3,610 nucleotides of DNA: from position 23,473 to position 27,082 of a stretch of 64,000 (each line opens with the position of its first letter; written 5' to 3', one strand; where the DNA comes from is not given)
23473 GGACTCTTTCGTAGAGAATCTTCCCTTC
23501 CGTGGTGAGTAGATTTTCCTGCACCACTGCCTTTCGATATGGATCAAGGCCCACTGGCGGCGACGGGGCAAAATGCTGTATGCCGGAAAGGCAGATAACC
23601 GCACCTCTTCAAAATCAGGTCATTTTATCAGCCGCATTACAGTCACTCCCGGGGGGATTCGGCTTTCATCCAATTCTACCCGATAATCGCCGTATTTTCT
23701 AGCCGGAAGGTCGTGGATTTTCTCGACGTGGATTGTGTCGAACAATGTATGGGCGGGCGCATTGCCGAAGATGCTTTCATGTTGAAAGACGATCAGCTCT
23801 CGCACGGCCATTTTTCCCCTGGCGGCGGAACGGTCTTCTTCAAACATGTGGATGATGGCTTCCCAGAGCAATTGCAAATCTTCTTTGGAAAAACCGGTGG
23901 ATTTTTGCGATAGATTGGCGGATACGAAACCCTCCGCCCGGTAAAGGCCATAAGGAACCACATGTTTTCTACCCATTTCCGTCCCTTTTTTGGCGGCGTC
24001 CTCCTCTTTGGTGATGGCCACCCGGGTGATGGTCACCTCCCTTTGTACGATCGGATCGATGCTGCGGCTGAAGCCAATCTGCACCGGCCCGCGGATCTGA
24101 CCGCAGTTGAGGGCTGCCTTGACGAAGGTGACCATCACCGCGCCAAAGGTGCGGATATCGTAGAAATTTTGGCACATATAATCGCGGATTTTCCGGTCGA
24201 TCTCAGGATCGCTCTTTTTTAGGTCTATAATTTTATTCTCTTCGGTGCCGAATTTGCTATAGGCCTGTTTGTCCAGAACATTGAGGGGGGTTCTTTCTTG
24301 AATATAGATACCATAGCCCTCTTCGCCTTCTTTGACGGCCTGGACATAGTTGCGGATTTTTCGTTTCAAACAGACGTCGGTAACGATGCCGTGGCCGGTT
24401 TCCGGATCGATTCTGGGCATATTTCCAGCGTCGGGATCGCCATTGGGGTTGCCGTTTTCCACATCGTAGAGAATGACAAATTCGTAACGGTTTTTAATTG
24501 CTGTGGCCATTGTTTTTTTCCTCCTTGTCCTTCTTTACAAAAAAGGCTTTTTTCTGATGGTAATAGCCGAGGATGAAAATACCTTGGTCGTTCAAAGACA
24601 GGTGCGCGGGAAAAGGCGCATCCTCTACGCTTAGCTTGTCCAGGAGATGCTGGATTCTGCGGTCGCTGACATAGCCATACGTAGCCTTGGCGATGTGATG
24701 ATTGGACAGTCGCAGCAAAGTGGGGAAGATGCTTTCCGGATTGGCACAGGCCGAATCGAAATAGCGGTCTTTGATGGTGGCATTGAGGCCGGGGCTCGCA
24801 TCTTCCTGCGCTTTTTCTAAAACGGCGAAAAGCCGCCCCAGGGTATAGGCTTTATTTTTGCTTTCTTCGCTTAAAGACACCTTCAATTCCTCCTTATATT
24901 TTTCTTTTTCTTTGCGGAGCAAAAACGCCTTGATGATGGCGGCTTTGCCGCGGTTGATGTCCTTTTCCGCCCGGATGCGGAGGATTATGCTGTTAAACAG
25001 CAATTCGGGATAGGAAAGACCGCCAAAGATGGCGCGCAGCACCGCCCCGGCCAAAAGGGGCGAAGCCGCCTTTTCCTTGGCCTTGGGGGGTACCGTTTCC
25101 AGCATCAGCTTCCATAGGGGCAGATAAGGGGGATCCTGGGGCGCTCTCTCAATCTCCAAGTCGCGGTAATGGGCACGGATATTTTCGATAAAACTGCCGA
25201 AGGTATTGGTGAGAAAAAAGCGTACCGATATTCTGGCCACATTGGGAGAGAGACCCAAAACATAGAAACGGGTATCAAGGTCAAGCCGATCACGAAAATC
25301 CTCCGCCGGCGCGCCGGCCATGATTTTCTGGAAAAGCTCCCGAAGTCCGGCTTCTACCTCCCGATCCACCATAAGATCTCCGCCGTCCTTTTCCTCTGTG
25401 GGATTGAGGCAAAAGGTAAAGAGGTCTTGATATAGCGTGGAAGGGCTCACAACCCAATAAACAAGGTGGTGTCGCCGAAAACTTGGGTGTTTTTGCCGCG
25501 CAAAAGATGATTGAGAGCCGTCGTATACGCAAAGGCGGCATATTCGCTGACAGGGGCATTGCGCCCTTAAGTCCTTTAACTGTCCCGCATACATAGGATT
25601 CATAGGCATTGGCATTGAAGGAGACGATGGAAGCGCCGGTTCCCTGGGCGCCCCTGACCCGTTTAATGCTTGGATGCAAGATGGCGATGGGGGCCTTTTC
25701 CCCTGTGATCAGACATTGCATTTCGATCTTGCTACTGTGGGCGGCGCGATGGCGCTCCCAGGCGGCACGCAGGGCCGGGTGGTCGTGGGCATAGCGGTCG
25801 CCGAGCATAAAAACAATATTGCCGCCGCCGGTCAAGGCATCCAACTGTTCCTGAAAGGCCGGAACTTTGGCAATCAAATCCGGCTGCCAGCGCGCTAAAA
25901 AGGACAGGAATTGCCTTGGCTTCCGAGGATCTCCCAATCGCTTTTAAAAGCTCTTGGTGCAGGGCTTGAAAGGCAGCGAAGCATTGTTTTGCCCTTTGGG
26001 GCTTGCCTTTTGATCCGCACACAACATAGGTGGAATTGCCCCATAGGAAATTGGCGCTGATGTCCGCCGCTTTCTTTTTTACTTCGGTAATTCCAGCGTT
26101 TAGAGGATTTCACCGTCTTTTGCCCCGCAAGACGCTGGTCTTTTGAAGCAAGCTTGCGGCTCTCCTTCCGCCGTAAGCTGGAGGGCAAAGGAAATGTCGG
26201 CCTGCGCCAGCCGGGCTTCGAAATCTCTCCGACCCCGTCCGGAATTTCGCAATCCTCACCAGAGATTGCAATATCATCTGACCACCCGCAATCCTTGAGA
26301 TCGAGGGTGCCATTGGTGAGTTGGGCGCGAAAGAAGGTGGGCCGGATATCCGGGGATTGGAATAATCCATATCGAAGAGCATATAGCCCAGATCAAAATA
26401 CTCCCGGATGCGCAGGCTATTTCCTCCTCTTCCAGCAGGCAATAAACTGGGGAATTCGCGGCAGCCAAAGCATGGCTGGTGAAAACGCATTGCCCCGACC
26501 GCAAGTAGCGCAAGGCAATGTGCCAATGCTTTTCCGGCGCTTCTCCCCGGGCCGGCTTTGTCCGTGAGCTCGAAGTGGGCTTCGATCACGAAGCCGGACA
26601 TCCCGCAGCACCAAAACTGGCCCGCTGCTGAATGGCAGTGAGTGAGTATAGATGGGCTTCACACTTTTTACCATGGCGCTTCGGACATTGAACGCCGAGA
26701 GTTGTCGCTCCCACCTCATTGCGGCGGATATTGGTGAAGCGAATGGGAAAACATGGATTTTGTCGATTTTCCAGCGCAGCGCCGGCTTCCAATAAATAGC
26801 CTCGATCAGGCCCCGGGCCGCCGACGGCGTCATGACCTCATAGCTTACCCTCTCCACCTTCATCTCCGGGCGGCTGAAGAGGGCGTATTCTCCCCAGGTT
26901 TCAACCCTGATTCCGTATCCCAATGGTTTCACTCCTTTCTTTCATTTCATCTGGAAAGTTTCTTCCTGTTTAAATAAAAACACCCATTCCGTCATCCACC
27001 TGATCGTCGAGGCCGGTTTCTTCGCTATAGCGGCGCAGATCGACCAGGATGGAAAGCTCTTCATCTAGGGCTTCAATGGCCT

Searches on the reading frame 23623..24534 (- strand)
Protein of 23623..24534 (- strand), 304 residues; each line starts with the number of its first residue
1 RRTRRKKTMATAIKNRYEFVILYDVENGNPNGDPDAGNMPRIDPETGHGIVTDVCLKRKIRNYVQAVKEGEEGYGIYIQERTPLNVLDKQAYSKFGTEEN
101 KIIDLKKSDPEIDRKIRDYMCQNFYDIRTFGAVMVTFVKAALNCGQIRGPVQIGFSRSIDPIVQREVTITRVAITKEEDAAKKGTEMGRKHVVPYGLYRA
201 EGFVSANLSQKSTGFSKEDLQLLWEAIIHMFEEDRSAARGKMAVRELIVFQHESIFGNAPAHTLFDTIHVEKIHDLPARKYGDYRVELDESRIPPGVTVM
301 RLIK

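Call 10: search_protein_families(library=pfam, proteins=[window:23623-24534:-], max_evalue=0.01)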
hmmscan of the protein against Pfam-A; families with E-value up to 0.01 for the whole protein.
window:23623-24534:- (304 aa): 1 family
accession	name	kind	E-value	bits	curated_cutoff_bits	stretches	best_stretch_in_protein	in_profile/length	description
PF05107.17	Cas_Cas7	-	9.5e-105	350.1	33.2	1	15-289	1-249/249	CRISPR-associated protein Cas7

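Call 15: find_homologous_proteins(query=window:23623-24510:-, max_evalue=1e-50)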
Query window:23623-24510:- (296 aa): 8000 proteins with E <= 1e-50 among 8000 candidates; the best 120 are listed.
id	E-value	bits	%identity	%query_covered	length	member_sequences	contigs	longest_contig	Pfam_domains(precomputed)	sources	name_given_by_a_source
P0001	4.0e-219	743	-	-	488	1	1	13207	PF05107.18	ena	-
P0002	2.0e-196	669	100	100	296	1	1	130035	PF05107.18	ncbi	-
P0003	2.5e-188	642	-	-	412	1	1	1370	PF05107.18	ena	-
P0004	4.7e-170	582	-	-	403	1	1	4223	PF05107.18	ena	-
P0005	1.2e-146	506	74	98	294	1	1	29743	PF05107.18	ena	-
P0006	1.7e-146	505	74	100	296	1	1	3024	PF05107.18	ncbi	-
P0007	5.1e-146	503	74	100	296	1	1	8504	PF05107.18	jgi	-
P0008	1.7e-145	502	74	100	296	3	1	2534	PF05107.18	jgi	-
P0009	1.8e-145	502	-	-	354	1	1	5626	PF05107.18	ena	-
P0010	2.1e-145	501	75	99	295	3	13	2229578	PF05107.18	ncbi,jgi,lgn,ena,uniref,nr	ncbi:hypothetical protein CCDG5_2002 [[Clostridium] cellulosi]|jgi:CRISPR-associated protein, Csd2 f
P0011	2.5e-145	501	74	99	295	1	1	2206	PF05107.18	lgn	-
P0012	5.5e-145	500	73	100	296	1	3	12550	PF05107.18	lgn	-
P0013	7.2e-145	500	73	100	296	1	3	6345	PF05107.18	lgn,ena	-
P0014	7.9e-145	500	72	100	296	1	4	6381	PF05107.18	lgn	-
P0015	1.3e-144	499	74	99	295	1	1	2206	PF05107.18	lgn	-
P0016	1.7e-144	498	74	99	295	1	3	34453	PF05107.18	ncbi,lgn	ncbi:MAG: type I-C CRISPR-associated protein Cas7/Csd2 [Ethanoligenens sp.]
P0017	2.7e-144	498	74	100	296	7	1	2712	PF05107.18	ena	-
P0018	3.2e-144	498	72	100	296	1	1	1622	PF05107.18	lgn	-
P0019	3.4e-144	498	73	100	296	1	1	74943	PF05107.18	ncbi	-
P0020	7.8e-144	496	72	98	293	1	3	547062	PF05107.18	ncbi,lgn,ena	-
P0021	1.0e-143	496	74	100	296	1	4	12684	PF05107.18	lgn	-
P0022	1.4e-143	495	74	99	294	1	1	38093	PF05107.18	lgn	-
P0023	1.6e-143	495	73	99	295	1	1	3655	PF05107.18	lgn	-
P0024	1.7e-143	495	71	100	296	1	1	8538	PF05107.18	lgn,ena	-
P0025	1.7e-143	495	73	100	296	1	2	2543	PF05107.18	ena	-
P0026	1.9e-143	495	73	100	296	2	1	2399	PF05107.18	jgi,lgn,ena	-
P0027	2.0e-143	495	73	99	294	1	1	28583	PF05107.18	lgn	-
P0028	2.4e-143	495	72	100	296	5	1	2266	PF05107.18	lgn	-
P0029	2.6e-143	495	74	99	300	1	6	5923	PF05107.18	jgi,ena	-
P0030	3.4e-143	494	72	100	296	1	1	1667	PF05107.18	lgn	-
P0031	4.3e-143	494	73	98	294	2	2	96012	PF05107.18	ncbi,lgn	-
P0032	4.9e-143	494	72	98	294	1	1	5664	PF05107.18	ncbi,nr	ncbi:MAG: type I-C CRISPR-associated protein Cas7/Csd2 [Eubacteriales bacterium]|nr:type I-C CRISPR-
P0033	8.5e-143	493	73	98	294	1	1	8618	PF05107.18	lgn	-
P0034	1.6e-142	492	74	100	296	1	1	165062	PF05107.18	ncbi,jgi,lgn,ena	-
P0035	1.8e-142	492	72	99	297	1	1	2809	PF05107.18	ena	-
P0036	1.9e-142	492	71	98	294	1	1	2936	PF05107.18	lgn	-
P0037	3.1e-142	491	73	99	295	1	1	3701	PF05107.18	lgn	-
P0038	3.5e-142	491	74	100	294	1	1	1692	PF05107.18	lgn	-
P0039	4.1e-142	491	74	100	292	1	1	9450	PF05107.18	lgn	-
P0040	5.4e-142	490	71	100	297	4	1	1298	PF05107.18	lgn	-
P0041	5.7e-142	490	71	100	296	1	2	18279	PF05107.18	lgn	-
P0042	6.3e-142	490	71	100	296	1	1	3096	PF05107.18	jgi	jgi:CRISPR-associated protein Csd2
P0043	6.4e-142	490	72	99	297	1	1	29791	PF05107.18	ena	-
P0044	6.5e-142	490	72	100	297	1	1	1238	PF05107.18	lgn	-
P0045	7.0e-142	490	73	100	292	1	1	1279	PF05107.18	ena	-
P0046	7.2e-142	490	72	100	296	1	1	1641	PF05107.18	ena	-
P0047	7.9e-142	490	73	99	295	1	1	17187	PF05107.18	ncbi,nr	ncbi:MAG TPA: type I-C CRISPR-associated protein Cas7/Csd2 [Ruminiclostridium sp.]|nr:type I-C CRISP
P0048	8.5e-142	490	73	99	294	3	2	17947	PF05107.18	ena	-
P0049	8.8e-142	490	72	99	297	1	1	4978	PF05107.18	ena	-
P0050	1.0e-141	489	72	98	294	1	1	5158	PF05107.18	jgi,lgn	jgi:CRISPR-associated protein Csd2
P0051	1.1e-141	489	72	98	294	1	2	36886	PF05107.18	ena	-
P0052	1.1e-141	489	73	100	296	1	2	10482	PF05107.18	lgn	-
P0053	1.2e-141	489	72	99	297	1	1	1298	PF05107.18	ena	-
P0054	1.3e-141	489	71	100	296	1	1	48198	PF05107.18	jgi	-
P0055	1.4e-141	489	69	100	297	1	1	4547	PF05107.18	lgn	-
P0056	1.7e-141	489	72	99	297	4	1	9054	PF05107.18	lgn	-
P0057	1.7e-141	489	73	99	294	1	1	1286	PF05107.18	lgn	-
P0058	1.9e-141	489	73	100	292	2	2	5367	PF05107.18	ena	-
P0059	2.3e-141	488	72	99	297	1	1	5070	PF05107.18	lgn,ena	-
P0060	2.6e-141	488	73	99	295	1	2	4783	PF05107.18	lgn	-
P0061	3.0e-141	488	73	100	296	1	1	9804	PF05107.18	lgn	-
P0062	4.3e-141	487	72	100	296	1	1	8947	PF05107.18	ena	-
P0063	5.5e-141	487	73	99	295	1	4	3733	PF05107.18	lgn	-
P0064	5.8e-141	487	72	100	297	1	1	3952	PF05107.18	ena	-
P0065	6.5e-141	487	72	100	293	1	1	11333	PF05107.18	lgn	-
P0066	7.0e-141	487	71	100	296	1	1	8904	PF05107.18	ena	-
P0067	7.7e-141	486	74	100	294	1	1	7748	PF05107.18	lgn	-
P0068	8.0e-141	486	72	99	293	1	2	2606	PF05107.18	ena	-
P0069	8.8e-141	486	71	100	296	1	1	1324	PF05107.18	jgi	jgi:CRISPR-associated protein Csd2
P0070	9.8e-141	486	72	100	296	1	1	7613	PF05107.18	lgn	-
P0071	1.1e-140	486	72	99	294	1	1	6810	PF05107.18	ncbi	-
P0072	1.2e-140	486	71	99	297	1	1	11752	PF05107.18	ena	-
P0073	1.2e-140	486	73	99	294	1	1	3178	PF05107.18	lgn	-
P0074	1.2e-140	486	72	100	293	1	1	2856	PF05107.18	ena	-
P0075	1.3e-140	486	72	99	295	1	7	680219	PF05107.18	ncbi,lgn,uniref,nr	ncbi:type I-C CRISPR-associated protein Cas7/Csd2 [Bittarella massiliensis (ex Durand et al. 2017)]|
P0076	1.3e-140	486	72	100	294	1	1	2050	PF05107.18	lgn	-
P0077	1.4e-140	486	71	100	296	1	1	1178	PF05107.18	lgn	-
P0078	1.5e-140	486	72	99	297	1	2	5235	PF05107.18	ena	-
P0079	1.6e-140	485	72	99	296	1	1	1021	PF05107.18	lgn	-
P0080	1.8e-140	485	73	100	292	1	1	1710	PF05107.18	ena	-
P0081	1.8e-140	485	73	100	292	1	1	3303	PF05107.18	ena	-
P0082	1.8e-140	485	72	99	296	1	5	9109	PF05107.18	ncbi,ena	-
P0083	1.9e-140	485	72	98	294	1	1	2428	PF05107.18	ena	-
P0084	1.9e-140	485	70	100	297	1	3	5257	PF05107.18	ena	-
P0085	1.9e-140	485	73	100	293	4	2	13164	PF05107.18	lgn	-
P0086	2.0e-140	485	71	100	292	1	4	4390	PF05107.18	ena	-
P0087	2.1e-140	485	72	100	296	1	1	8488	PF05107.18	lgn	-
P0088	2.2e-140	485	71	100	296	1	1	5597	PF05107.18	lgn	-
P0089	2.5e-140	485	72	100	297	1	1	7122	PF05107.18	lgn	-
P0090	2.6e-140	485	72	100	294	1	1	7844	PF05107.18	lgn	-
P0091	2.6e-140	485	71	99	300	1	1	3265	PF05107.18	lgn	-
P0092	2.7e-140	485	71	98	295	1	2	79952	PF05107.18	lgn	-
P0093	2.8e-140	485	69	99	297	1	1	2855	PF05107.18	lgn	-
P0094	3.3e-140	484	72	99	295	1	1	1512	PF05107.18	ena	-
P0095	3.4e-140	484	73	100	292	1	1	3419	PF05107.18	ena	-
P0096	3.4e-140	484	73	100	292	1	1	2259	PF05107.18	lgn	-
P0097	3.5e-140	484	72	99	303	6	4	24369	PF05107.18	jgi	jgi:CRISPR-associated protein Csd2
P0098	3.6e-140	484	71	100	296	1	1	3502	PF05107.18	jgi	-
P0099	3.7e-140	484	72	100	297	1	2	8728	PF05107.18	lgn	-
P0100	4.2e-140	484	72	99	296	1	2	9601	PF05107.18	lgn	-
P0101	4.3e-140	484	72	100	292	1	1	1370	PF05107.18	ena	-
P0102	4.3e-140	484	72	100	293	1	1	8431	PF05107.18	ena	-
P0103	4.4e-140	484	69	99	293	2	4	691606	PF05107.18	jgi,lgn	jgi:CRISPR-associated protein Csd2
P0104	4.5e-140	484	72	99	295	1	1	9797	PF05107.18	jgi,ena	-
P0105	4.9e-140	484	71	100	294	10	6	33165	PF05107.18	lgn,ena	-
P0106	5.1e-140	484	73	100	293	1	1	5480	PF05107.18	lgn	-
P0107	5.2e-140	484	72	100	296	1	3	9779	PF05107.18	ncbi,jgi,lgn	ncbi:MAG: type I-C CRISPR-associated protein Cas7/Csd2 [Oscillospiraceae bacterium]|jgi:CRISPR-assoc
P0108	5.7e-140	484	72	100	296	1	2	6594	PF05107.18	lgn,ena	-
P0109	5.8e-140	484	73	100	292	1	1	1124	PF05107.18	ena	-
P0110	6.2e-140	484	70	100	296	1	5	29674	PF05107.18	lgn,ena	-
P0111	6.3e-140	483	72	100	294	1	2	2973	PF05107.18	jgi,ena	-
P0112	6.4e-140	483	73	100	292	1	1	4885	PF05107.18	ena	-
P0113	6.4e-140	483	73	100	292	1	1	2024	PF05107.18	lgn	-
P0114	6.5e-140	483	72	100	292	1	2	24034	PF05107.18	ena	-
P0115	6.5e-140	483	73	100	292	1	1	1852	PF05107.18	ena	-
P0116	6.5e-140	483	72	100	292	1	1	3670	PF05107.18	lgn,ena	-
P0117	6.6e-140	483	72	100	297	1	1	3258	PF05107.18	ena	-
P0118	6.7e-140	483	71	100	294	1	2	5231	PF05107.18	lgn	-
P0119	8.2e-140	483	73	100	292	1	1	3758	PF05107.18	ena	-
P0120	8.8e-140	483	72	100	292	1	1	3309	PF05107.18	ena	-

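Call 16: find_encoding_contigs(protein=P0001, flank=10000, max_places=6)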
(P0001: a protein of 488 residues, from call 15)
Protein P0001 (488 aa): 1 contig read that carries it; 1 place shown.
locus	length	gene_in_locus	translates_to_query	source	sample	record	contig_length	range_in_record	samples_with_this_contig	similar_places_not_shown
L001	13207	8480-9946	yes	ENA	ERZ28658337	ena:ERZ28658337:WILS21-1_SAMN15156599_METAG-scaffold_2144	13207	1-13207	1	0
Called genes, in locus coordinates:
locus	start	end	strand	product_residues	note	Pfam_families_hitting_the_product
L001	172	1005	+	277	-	-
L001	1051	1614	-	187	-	PF00005:ABC_tran, PF13304:AAA_21 (faint)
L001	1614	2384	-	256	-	PF00528:BPD_transp_1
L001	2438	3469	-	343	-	PF02621:VitK2_biosynth (weak), PF13379:NMT1_2, PF12974:Phosphonate-bd, PF09084:NMT1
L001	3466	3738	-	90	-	PF21699:TM1266-like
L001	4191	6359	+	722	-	PF04851:ResIII, PF00270:DEAD, PF22590:Cas3-like_C_2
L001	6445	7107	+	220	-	PF09704:Cas_Cas5d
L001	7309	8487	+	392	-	PF09709:Cas_Csd1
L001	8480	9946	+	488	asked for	PF05107:Cas_Cas7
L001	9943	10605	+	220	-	PF01930:Cas_Cas4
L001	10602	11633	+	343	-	PF01867:Cas_Cas1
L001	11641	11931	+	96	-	PF09827:CRISPR_Cas2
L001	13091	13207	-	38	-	?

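Call 17: find_encoding_contigs(protein=P0002, flank=10000, max_places=6)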
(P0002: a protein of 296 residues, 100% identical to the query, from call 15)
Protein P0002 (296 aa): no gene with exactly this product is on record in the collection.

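Call 18: find_encoding_contigs(protein=P0004, flank=10000, max_places=6)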
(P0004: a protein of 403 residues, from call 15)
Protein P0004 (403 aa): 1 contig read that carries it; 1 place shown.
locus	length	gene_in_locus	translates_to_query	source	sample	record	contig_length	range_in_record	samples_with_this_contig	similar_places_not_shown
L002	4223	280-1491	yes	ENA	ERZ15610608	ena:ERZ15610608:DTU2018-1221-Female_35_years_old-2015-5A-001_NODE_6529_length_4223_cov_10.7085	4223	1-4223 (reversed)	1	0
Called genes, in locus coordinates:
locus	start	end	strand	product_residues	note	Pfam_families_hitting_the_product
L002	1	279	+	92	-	?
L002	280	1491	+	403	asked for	PF05107:Cas_Cas7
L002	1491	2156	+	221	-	PF01930:Cas_Cas4, PF12705:PDDEXK_1 (faint)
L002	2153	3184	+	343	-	PF01867:Cas_Cas1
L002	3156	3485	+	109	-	PF09827:CRISPR_Cas2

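Call 21: list_cluster_members(proteins=[P0002])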
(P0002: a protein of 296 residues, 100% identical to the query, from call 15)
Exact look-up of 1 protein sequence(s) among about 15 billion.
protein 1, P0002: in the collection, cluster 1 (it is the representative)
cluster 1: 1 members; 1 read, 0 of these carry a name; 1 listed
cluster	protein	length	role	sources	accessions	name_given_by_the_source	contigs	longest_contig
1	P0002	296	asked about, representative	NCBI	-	-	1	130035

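Call 49: find_encoding_contigs(protein=P0019, flank=6000, max_places=2)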
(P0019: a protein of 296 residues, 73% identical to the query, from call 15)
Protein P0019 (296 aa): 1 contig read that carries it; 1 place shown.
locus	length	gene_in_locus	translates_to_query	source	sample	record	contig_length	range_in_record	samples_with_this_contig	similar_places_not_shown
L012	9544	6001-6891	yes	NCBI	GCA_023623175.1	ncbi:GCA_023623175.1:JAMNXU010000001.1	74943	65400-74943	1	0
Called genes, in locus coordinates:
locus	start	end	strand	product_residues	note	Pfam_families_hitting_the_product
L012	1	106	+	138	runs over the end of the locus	-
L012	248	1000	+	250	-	PF03537:Glyco_hydro_114 (weak)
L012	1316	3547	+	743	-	PF01966:HD, PF04851:ResIII, PF00270:DEAD, PF00271:Helicase_C (weak), PF22590:Cas3-like_C_2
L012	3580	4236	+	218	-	PF09704:Cas_Cas5d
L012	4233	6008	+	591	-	PF09709:Cas_Csd1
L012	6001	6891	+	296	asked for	PF05107:Cas_Cas7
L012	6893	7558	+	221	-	PF01930:Cas_Cas4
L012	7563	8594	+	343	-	PF01867:Cas_Cas1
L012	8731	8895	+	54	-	-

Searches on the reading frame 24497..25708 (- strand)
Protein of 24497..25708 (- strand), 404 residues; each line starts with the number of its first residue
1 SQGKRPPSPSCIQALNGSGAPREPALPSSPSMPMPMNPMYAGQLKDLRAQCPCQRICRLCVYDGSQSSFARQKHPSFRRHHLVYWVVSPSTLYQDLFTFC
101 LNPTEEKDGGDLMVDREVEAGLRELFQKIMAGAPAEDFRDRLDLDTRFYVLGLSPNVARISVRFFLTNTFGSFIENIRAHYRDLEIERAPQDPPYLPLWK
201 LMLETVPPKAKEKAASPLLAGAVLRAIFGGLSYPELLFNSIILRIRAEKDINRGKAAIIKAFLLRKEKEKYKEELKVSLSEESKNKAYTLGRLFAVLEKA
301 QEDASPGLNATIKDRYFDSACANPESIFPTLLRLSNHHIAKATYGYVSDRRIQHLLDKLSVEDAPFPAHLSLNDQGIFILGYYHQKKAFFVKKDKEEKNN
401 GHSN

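Call 10: search_protein_families(library=pfam, proteins=[window:24497-25708:-], max_evalue=0.01)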
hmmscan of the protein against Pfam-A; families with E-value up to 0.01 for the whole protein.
window:24497-25708:- (404 aa): 1 family
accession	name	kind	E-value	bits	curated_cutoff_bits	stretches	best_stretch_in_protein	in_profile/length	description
PF09709.15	Cas_Csd1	-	2.1e-97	327.6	27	1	77-390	258-559/559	CRISPR-associated protein (Cas_Csd1)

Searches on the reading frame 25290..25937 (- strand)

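Call 10: search_protein_families(library=pfam, proteins=[window:25290-25937:-], max_evalue=0.01)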
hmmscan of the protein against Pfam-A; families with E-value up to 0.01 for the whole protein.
window:25290-25937:- (215 aa): 1 family
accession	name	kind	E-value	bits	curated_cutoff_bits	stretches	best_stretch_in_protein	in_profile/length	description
PF09709.15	Cas_Csd1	-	3.3e-27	95.8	27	1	9-116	114-225/559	CRISPR-associated protein (Cas_Csd1)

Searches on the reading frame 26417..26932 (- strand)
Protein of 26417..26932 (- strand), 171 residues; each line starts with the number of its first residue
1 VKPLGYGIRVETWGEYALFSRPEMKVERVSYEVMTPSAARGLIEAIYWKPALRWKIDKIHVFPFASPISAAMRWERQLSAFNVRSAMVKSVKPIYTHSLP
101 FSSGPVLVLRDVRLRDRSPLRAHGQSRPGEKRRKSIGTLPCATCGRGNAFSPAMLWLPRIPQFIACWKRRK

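Call 10: search_protein_families(library=pfam, proteins=[window:26417-26932:-], max_evalue=0.01)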
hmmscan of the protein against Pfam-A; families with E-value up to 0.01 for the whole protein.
window:26417-26932:- (171 aa): 1 family
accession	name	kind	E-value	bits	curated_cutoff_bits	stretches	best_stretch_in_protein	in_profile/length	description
PF09704.15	Cas_Cas5d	-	9.1e-18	65.4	23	1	8-63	2-67/217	CRISPR-associated protein (Cas_Cas5)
